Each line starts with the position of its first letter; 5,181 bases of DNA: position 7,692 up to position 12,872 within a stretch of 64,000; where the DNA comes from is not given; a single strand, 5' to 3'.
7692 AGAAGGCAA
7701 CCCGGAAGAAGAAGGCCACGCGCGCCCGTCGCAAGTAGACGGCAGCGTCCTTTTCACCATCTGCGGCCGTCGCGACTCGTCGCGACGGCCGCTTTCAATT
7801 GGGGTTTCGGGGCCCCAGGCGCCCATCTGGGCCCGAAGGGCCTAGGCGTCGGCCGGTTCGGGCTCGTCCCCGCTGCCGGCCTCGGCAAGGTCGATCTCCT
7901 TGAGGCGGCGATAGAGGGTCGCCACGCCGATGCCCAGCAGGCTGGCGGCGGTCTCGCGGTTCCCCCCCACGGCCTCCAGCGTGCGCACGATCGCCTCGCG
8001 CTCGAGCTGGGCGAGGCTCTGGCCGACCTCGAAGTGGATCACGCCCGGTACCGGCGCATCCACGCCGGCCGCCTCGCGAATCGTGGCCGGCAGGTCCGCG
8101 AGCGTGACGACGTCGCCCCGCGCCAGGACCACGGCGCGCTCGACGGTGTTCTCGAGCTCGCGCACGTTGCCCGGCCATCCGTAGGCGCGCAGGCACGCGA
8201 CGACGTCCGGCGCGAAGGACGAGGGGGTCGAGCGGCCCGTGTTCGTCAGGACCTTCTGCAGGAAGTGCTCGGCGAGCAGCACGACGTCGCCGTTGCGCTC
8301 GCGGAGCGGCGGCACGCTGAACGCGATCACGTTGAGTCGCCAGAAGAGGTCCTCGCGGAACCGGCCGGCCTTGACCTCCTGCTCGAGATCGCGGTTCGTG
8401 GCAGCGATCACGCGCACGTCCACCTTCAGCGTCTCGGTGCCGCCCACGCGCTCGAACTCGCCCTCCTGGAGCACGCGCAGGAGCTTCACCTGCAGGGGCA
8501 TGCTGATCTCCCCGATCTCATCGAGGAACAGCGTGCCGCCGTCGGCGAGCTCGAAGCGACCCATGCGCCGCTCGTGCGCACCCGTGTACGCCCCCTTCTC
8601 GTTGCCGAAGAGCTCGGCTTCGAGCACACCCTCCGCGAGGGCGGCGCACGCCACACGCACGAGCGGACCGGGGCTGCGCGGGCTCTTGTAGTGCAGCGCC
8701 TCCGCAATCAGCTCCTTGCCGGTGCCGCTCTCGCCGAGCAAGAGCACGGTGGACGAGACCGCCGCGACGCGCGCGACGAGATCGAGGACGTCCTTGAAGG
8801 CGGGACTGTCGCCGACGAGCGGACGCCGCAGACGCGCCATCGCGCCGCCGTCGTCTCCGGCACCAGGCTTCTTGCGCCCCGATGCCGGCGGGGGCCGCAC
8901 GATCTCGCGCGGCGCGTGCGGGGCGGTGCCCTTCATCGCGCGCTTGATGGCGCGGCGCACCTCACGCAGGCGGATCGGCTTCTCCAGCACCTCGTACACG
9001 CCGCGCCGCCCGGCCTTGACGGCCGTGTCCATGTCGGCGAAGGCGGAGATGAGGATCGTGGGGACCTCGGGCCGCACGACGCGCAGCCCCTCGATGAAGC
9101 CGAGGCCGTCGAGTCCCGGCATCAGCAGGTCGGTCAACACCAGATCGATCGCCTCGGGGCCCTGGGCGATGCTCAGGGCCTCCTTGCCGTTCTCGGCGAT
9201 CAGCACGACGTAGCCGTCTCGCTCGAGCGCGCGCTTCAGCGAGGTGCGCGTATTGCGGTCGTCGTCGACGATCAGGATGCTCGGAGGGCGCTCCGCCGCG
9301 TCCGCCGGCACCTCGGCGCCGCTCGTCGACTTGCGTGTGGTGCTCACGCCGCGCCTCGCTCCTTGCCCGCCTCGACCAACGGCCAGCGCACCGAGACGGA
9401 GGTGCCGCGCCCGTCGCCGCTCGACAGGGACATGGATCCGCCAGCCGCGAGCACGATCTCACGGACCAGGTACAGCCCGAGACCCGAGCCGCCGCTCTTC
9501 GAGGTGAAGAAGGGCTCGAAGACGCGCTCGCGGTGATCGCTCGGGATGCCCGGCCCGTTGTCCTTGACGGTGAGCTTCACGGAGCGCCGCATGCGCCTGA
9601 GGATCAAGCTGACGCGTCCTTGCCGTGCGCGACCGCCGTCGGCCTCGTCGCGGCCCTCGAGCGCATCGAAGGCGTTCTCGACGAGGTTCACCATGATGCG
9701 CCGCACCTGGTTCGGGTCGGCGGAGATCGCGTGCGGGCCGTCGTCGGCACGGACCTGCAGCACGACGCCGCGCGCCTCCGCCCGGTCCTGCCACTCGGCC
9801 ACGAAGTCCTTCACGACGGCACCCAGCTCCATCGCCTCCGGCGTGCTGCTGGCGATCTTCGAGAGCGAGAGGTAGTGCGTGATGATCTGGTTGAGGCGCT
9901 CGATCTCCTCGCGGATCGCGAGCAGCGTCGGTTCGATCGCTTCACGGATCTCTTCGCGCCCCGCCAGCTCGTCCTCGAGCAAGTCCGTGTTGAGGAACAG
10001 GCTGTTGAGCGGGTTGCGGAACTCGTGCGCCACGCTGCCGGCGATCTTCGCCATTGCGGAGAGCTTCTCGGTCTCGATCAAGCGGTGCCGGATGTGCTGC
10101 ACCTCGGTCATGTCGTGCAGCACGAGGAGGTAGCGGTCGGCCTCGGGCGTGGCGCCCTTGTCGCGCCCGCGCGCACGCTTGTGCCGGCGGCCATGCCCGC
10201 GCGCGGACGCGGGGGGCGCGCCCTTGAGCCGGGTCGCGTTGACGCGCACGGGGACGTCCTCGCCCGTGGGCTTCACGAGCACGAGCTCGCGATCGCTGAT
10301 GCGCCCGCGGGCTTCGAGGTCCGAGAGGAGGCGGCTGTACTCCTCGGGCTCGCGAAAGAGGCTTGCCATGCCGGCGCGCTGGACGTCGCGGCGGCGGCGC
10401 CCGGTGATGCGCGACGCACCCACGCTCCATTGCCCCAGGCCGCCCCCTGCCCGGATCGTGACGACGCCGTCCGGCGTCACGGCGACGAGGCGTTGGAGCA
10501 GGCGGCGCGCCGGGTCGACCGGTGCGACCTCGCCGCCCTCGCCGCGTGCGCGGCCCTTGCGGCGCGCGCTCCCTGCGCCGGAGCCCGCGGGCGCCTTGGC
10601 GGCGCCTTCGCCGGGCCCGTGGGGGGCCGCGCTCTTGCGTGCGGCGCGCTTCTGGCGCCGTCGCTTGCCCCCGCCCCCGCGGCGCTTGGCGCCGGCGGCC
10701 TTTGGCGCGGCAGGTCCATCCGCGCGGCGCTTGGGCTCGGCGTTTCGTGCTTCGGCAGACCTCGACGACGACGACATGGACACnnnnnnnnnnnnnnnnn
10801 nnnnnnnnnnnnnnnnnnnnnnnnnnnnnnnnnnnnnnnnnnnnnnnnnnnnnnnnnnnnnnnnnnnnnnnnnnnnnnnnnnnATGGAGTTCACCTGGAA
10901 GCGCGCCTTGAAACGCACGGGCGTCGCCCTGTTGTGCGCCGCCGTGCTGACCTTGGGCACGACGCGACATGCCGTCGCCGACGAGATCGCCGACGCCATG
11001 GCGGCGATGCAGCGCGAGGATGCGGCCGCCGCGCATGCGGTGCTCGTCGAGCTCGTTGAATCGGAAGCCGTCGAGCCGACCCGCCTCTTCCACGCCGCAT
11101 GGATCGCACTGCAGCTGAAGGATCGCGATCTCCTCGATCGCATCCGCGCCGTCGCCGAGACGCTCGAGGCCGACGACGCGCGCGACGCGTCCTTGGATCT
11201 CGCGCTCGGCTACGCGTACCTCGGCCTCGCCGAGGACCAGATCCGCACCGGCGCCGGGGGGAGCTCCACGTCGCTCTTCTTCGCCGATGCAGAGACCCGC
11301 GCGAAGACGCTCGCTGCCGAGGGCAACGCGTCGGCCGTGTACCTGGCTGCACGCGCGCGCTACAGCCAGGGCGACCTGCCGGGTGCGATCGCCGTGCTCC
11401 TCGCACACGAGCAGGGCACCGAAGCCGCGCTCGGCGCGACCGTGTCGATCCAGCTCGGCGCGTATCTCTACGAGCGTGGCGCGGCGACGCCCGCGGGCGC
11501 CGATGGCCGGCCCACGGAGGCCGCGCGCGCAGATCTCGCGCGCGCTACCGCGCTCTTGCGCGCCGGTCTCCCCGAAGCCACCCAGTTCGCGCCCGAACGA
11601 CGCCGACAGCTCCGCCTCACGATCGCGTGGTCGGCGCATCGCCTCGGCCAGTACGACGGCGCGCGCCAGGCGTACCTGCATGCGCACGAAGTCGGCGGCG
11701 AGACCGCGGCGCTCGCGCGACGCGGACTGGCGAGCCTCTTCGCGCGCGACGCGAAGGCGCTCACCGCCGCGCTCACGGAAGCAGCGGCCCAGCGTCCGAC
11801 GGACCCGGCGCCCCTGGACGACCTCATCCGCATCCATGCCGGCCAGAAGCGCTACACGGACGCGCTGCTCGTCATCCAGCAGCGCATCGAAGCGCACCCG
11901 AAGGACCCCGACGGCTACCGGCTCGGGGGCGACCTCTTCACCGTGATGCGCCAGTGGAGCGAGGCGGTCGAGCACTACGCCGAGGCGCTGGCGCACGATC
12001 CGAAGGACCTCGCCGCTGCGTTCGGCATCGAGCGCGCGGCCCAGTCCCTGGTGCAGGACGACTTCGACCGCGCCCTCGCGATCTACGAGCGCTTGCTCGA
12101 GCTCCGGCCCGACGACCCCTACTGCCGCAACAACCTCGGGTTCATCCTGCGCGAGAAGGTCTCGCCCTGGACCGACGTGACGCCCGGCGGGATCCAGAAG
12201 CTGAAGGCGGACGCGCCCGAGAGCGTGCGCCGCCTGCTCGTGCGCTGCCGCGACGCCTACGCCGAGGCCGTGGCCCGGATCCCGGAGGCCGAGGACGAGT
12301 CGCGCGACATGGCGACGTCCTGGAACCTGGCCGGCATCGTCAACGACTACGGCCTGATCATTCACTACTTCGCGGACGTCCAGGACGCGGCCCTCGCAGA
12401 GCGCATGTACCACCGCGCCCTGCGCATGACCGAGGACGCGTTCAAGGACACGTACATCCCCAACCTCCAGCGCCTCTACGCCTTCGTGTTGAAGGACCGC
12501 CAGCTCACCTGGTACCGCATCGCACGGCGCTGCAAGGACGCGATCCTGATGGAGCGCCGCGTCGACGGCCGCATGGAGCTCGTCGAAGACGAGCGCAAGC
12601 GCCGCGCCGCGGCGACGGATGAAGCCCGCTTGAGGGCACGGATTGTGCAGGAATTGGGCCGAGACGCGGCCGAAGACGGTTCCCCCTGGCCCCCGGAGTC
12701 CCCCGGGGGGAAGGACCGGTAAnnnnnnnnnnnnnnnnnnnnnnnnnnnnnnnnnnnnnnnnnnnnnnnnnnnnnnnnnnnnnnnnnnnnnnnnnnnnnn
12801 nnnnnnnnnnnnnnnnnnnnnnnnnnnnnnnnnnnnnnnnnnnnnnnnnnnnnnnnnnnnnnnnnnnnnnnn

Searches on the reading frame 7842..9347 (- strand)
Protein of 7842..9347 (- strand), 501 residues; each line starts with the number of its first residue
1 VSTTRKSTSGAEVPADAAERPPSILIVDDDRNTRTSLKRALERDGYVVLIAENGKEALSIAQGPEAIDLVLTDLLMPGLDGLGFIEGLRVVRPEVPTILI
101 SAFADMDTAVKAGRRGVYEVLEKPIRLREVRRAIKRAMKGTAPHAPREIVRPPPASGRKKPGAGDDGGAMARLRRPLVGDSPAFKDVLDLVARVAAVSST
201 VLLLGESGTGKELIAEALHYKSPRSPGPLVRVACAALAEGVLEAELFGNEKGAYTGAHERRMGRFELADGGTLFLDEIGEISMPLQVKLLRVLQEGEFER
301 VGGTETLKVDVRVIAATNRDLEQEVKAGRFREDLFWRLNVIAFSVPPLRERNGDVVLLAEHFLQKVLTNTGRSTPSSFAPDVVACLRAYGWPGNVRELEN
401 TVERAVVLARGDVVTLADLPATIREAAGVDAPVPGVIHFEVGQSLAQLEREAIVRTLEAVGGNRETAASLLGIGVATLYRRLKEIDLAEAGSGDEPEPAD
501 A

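Call 13: search_protein_families(library=pfam, proteins=[window:7842-9347:-])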
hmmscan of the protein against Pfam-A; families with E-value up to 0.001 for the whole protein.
window:7842-9347:- (501 aa): 9 families
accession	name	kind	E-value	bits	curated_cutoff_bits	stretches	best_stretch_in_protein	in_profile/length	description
PF00158.32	Sigma54_activat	-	2.9e-68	229.3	20.2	1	177-342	1-166/168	Sigma-54 interaction domain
PF25601.1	AAA_lid_14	-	2.6e-25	88.5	27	1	349-427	1-78/87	AAA+ ATPase lid domain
PF00072.30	Response_reg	-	1.4e-24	86.8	30.2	1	24-134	1-110/111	Response regulator receiver domain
PF14532.12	Sigma54_activ_2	-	2.8e-18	66.9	25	1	178-348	1-138/138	Sigma-54 interaction domain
PF02954.25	HTH_8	-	3.6e-12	46.2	22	1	444-484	1-41/42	Bacterial regulatory protein, Fis family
PF07728.20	AAA_5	-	6.3e-07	29.9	22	1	201-320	2-124/139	AAA domain (dynein-related subfamily)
PF01078.27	Mg_chelatase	-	0.00013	21.8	20.3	0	256-318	93-157/207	Magnesium chelatase, subunit ChlI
PF00004.35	AAA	-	0.00056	20.8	21.2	0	201-333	1-126/131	ATPase family associated with various cellular activities (AAA)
PF07724.20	AAA_2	-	0.00071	20.1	27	0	199-326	4-132/166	AAA domain (Cdc48 subfamily)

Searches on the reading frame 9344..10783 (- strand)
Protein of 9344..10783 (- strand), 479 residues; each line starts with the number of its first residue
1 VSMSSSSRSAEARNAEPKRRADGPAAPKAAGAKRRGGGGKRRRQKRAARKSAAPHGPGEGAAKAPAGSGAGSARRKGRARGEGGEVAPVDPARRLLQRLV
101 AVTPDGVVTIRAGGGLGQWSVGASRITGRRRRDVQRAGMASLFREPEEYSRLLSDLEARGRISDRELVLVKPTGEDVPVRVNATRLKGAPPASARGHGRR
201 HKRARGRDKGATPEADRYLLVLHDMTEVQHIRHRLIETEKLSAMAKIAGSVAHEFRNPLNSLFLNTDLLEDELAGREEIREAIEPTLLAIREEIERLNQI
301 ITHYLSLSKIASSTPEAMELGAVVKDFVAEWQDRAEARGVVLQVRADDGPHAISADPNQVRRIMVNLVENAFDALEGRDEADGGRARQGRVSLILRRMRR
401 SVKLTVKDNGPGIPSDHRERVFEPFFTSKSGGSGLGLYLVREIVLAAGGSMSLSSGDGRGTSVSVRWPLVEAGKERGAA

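Call 13: search_protein_families(library=pfam, proteins=[window:9344-10783:-])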
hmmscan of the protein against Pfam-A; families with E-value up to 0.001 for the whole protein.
window:9344-10783:- (479 aa): 4 families
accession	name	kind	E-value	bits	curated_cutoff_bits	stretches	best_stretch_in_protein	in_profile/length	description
PF02518.31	HATPase_c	-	4.1e-25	88.8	26.4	1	356-469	2-109/111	Histidine kinase-, DNA gyrase B-, and HSP90-like ATPase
PF00512.31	HisKA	-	3.3e-10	40.3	26.9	1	246-311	4-64/66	His Kinase A (phospho-acceptor) domain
PF13581.12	HATPase_c_2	-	0.00011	22.6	27.4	1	387-467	52-127/127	Histidine kinase-like ATPase domain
PF13426.13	PAS_9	-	0.00027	21.6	27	1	118-187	15-85/103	PAS domain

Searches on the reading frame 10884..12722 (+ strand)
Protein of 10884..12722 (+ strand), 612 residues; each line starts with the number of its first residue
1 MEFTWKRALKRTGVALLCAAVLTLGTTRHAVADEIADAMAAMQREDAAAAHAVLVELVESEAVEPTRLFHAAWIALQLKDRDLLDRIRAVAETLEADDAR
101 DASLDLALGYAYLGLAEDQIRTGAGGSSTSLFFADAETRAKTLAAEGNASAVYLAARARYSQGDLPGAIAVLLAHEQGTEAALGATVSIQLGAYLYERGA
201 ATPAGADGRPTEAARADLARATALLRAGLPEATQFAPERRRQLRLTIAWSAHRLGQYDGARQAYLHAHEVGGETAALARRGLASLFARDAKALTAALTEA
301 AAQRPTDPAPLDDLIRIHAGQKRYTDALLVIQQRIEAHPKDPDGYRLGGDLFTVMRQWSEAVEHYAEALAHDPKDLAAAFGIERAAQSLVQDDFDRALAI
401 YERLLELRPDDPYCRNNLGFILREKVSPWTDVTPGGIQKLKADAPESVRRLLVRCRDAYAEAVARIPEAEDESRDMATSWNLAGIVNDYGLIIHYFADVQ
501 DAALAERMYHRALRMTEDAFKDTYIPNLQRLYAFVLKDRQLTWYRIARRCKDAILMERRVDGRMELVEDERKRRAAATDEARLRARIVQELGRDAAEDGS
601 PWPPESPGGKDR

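Call 13: search_protein_families(library=pfam, proteins=[window:10884-12722:+])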
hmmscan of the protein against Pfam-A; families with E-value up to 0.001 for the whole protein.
window:10884-12722:+ (612 aa): 9 families
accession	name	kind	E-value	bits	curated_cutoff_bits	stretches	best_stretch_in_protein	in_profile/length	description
PF13414.12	TPR_11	-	3.5e-11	43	26.8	0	393-422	9-38/42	TPR repeat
PF13371.12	TPR_9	-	9.4e-09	35.6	35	2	389-422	6-39/73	Tetratricopeptide repeat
PF07719.23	TPR_2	-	3.3e-07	30.3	27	0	355-375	14-34/34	Tetratricopeptide repeat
PF00515.34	TPR_1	-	5.1e-07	29.7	27.8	0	350-375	9-34/34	Tetratricopeptide repeat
PF13176.12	TPR_7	-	5.5e-07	29.6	27.9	0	391-411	12-32/36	Tetratricopeptide repeat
PF14559.12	TPR_19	-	4.9e-06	27.2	25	1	357-414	6-61/68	Tetratricopeptide repeat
PF13428.12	TPR_14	-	5.9e-06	26.9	23.5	0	384-419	7-42/44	Tetratricopeptide repeat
PF13431.12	TPR_17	-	2.7e-05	24.5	24.4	0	401-424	2-25/34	Tetratricopeptide repeat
PF13432.12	TPR_16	-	6.9e-05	23.6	32.7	0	355-412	10-65/65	Tetratricopeptide repeat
